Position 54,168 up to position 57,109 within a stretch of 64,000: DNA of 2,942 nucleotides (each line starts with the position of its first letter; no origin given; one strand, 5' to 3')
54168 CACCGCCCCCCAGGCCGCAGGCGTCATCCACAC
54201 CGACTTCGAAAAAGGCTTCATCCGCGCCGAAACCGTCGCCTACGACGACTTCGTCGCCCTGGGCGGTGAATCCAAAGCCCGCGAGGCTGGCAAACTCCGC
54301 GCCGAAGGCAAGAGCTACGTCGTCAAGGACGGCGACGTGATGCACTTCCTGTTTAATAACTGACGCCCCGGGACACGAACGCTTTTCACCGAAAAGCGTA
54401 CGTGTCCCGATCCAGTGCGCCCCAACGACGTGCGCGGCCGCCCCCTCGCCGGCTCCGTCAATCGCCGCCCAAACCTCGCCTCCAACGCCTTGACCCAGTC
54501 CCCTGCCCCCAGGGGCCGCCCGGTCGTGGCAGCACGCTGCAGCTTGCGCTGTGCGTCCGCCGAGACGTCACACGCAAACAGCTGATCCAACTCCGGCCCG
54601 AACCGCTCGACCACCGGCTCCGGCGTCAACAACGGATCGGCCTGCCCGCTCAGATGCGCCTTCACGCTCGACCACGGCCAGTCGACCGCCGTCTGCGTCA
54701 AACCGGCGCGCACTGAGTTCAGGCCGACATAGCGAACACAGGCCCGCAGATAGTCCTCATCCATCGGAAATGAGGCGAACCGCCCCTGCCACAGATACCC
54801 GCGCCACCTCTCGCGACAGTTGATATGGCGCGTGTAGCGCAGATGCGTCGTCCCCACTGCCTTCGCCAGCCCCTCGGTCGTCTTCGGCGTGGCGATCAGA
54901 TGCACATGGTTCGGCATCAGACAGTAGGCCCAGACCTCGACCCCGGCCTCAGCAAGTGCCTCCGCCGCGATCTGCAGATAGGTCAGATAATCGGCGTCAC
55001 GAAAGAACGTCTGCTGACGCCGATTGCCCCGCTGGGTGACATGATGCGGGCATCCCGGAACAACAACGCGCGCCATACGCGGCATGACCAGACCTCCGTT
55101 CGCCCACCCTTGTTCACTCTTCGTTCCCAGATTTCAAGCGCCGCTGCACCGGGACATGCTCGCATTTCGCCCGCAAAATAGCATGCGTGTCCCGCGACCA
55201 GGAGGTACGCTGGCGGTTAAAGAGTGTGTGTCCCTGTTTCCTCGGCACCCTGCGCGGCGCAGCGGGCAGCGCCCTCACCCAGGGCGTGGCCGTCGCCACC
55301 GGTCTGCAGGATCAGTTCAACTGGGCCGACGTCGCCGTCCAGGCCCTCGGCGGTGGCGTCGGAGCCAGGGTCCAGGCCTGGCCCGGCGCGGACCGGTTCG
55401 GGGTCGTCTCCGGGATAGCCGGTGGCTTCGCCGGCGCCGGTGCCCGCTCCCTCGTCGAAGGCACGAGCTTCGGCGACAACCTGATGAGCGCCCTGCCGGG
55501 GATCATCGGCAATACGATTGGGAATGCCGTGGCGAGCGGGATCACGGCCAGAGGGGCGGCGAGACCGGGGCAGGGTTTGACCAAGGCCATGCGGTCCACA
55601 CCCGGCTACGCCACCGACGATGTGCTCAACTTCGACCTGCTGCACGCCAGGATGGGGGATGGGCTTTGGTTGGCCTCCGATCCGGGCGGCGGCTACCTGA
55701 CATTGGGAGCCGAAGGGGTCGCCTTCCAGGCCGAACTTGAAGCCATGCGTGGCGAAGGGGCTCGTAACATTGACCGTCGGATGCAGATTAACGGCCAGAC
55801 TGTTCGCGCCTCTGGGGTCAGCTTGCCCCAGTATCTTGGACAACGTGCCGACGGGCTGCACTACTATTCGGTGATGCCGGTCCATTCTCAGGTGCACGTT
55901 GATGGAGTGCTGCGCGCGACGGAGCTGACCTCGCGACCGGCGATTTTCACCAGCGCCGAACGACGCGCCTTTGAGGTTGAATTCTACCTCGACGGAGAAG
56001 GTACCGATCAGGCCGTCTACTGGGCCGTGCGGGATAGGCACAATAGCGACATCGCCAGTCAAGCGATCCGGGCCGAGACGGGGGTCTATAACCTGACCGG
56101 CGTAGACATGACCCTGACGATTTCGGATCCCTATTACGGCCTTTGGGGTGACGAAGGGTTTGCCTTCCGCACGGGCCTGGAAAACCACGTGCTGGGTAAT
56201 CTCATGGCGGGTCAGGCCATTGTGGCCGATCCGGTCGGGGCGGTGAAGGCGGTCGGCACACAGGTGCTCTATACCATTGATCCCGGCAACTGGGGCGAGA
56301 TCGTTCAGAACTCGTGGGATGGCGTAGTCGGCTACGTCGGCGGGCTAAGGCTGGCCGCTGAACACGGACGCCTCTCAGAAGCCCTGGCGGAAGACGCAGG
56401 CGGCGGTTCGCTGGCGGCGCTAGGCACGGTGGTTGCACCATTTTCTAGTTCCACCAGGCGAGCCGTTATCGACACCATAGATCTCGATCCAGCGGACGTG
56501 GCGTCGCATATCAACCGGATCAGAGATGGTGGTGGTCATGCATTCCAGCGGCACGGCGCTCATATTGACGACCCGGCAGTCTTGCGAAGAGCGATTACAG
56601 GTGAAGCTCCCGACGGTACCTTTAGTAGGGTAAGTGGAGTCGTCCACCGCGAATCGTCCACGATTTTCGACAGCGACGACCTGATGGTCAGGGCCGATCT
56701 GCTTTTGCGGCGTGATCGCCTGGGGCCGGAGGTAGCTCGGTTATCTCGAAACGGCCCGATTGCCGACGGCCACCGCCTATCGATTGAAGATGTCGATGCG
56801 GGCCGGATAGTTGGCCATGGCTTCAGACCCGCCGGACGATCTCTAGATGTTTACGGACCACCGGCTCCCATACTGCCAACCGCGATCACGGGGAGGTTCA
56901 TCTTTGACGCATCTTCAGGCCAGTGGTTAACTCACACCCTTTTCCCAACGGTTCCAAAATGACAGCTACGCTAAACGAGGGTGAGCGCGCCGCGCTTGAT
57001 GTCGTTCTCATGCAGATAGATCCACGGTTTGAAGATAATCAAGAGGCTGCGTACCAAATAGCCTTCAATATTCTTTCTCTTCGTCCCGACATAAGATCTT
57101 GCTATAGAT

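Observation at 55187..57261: Orphaned polymorphic-toxin C-terminal module with an ATGA-coupled, low-GC immunity-like gene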

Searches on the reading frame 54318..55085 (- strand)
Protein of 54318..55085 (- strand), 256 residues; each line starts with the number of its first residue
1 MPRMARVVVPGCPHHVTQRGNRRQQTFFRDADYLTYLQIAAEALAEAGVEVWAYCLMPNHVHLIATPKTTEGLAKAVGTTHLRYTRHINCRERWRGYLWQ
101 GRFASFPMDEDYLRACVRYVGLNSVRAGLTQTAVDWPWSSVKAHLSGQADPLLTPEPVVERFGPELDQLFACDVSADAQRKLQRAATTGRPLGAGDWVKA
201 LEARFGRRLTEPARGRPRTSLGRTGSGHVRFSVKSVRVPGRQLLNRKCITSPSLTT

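Call 5: search_protein_families(library=pfam, proteins=[window:54318-55085:-], max_evalue=1)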
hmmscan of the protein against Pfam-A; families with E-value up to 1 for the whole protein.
window:54318-55085:- (256 aa): 2 families
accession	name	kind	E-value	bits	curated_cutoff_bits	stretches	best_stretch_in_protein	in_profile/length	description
PF01797.21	Y1_Tnp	-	1e-12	48.6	23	1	11-120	4-118/121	Transposase IS200 like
PF25553.1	BTB-POZ_ANK-like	-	0.14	11.9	27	1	41-134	110-204/246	BTB/POZ Ankyrin-like repeat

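Call 8: search_protein_families(library=ncbifam, proteins=[window:54318-55085:-], max_evalue=1)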
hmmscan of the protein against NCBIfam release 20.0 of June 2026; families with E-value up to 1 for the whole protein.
window:54318-55085:- (256 aa): 2 families
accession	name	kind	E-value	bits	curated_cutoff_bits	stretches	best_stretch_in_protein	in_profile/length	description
NF047646.1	REP_Tyr_transpos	equivalog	5.6e-19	68.5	80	1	4-139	2-146/146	REP-associated tyrosine transposase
NF033573.1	transpos_IS200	equivalog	0.058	13.6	55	1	15-100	14-104/126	IS200/IS605 family transposase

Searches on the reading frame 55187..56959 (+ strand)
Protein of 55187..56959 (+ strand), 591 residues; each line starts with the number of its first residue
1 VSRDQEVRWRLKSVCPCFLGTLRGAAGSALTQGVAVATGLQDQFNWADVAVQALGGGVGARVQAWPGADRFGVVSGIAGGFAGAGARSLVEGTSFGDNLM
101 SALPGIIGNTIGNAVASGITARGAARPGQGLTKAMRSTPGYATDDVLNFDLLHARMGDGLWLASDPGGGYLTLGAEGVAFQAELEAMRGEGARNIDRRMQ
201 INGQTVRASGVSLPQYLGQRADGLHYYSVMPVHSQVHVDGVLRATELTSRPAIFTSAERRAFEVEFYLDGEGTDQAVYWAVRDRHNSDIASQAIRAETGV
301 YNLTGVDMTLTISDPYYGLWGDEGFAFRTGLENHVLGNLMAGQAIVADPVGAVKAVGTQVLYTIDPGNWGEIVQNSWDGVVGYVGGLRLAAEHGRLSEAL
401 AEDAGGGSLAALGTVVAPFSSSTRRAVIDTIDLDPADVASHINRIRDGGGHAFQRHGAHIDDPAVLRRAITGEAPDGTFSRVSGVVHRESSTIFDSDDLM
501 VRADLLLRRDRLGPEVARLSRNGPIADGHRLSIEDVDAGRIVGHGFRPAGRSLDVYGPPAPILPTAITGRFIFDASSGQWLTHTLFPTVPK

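Call 5: search_protein_families(library=pfam, proteins=[window:55187-56959:+], max_evalue=1)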
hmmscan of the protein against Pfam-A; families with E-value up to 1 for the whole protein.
window:55187-56959:+ (591 aa): 1 family
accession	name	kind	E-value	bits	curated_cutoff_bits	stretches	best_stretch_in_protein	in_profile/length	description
PF04830.18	DUF637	-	0.013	15.7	26.6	1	72-125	79-136/168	Possible hemagglutinin (DUF637)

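Call 6: find_homologous_proteins(query=window:55187-56959:+)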
Query window:55187-56959:+ (591 aa): 11 proteins with E <= 0.001 among 8000 candidates.
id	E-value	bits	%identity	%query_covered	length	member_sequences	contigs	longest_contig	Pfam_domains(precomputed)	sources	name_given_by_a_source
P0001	0.0e+0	1321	100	100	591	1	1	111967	-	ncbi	-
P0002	3.0e-33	133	59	20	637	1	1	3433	-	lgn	-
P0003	1.6e-21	95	48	16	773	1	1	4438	PF26363.2,PF01476.27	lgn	-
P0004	2.2e-21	94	53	18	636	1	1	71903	-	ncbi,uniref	ncbi:hypothetical protein, partial [Sphingomonas sp. ERG5]|uniref:hypothetical protein n=1 Tax=Sphin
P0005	3.0e-19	87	51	18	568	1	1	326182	-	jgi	jgi:hypothetical protein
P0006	3.4e-18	84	47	19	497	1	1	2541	-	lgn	-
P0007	8.2e-18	82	49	17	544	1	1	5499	PF14414.13,PF12639.14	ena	-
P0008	9.8e-15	72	45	18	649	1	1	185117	PF01476.27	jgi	jgi:hypothetical protein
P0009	1.2e-11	62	46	18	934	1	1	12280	PF01476.27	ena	-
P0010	1.9e-11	61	45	15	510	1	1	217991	PF02195.27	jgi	jgi:hypothetical protein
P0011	5.6e-10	57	39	15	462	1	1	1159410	-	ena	-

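Call 7: search_solved_structures(query=window:55187-56959:+, max_evalue=10, show_alignments=3)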
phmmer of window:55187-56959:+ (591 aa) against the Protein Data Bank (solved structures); distinct sequences matched with E-value up to 10: 0.

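Call 8: search_protein_families(library=ncbifam, proteins=[window:55187-56959:+], max_evalue=1)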
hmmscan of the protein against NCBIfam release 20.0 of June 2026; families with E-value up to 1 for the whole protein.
window:55187-56959:+ (591 aa): 0 families

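Call 13: find_encoding_contigs(protein=P0001, flank=10000, max_places=5)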
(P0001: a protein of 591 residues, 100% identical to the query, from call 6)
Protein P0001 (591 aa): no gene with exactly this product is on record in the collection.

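Call 14: search_protein_families(library=pfam, proteins=[P0002, P0003, P0004, P0005, P0006, P0007, P0008, P0009, P0010, P0011], max_evalue=0.01)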
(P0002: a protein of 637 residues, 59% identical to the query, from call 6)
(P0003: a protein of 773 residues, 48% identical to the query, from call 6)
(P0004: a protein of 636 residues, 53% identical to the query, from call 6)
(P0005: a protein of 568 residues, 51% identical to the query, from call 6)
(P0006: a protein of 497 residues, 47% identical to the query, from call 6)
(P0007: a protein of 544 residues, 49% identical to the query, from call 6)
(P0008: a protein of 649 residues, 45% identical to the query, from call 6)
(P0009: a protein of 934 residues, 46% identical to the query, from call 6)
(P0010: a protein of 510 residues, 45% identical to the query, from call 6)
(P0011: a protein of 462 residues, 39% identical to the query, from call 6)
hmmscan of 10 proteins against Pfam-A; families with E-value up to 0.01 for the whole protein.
P0002 (637 aa): 1 family
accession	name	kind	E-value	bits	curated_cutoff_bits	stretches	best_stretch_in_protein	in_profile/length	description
PF04830.18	DUF637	-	7e-05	23.1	26.6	1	92-191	40-139/168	Possible hemagglutinin (DUF637)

P0003 (773 aa): 3 families
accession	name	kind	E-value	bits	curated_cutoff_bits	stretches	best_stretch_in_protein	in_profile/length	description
PF01476.26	LysM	-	8.1e-11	42.1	20.9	1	148-194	1-43/43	LysM domain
PF01764.32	Lipase_3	-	0.0008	19.8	22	1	632-649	64-81/140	Lipase (class 3)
PF04830.18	DUF637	-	0.0034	17.6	26.6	1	361-460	45-136/168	Possible hemagglutinin (DUF637)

P0004 (636 aa): 0 families

P0005 (568 aa): 0 families

P0006 (497 aa): 0 families

P0007 (544 aa): 2 families
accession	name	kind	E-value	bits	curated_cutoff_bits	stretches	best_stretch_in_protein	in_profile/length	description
PF14414.12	WHH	-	1.8e-16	60.1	25.1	1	501-540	3-42/43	A nuclease of the HNH/ENDO VII superfamily with conserved WHH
PF12639.13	Colicin-DNase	-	7.9e-13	49.5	25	1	462-533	3-96/96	DNase/tRNase domain of colicin-like bacteriocin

P0008 (649 aa): 1 family
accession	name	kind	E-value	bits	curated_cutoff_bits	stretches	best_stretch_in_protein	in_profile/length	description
PF01476.26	LysM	-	1.9e-06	28.2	20.9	1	8-54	1-43/43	LysM domain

P0009 (934 aa): 1 family
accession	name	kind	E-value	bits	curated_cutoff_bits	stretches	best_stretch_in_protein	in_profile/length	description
PF01476.26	LysM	-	1.1e-06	28.9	20.9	1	241-287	1-43/43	LysM domain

P0010 (510 aa): 2 families
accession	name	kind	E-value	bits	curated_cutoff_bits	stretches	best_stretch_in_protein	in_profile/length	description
PF02195.25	ParB_N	-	0.0015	18.9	26.3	1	426-494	21-88/95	ParB N-terminal domain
PF04830.18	DUF637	-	0.0025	18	26.6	1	64-112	76-124/168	Possible hemagglutinin (DUF637)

P0011 (462 aa): 0 families
